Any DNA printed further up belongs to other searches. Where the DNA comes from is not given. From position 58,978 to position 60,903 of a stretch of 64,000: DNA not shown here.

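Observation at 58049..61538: Orphan type IVb-pilus-like outer-membrane module: a TcpQ/PilL-like protein plus a lipoprotein secretin behind a near-consensus promoter, with no pilin or ATPase nearby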

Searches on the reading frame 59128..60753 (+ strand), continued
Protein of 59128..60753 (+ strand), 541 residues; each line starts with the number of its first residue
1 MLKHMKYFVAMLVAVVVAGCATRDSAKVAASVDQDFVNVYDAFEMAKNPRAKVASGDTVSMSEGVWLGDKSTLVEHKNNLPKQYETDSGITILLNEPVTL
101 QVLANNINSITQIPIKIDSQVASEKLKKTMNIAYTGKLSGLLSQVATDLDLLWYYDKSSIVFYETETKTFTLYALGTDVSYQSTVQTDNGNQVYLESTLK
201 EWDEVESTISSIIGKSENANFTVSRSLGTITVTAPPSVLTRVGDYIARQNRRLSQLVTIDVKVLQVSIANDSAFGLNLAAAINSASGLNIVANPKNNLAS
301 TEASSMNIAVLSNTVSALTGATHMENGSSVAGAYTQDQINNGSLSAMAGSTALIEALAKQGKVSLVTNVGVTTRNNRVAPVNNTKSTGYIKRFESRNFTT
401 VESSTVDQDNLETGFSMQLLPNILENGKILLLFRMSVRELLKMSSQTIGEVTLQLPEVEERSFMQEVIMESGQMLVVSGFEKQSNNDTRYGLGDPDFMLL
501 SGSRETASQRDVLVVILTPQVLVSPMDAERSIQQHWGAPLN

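Call 80: list_cluster_members(proteins=[L158:6846-9242:+, L159:7255-9651:+, L158:2696-3367:+, L159:3124-3798:+, L158:11-949:+, L159:399-1337:+, L158:968-1357:+, L182:13674-16070:+, L182:6554-7492:+, L182:7990-9324:+])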
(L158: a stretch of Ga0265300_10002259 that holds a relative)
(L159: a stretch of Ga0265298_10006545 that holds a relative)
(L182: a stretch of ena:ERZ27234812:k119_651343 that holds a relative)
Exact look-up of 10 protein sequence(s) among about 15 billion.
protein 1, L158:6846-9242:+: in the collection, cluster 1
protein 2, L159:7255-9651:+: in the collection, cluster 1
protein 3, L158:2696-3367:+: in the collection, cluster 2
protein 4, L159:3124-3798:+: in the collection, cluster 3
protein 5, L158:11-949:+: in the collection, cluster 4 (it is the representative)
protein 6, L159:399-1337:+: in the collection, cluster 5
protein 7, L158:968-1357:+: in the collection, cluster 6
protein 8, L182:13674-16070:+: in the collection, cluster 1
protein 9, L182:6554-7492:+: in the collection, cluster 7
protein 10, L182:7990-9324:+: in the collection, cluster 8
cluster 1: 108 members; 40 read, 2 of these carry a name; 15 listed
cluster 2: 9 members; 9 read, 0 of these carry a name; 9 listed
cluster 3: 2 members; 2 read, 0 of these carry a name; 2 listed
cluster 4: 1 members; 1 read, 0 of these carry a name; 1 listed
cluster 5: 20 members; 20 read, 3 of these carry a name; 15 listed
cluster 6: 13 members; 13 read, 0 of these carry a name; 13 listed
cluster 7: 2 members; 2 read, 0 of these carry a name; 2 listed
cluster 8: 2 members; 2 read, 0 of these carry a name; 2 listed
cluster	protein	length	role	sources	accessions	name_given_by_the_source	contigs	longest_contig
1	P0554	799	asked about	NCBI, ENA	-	-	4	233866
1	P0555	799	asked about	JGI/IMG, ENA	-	-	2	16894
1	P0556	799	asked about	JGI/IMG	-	-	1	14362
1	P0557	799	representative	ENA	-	-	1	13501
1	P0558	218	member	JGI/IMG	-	DNA gyrase subunit B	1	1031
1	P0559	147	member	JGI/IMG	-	DNA gyrase subunit B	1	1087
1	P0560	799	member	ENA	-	-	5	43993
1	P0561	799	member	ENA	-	-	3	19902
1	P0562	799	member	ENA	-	-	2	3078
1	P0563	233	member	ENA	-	-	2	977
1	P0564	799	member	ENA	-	-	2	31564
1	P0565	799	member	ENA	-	-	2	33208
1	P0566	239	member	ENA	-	-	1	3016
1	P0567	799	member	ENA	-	-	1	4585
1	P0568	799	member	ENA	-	-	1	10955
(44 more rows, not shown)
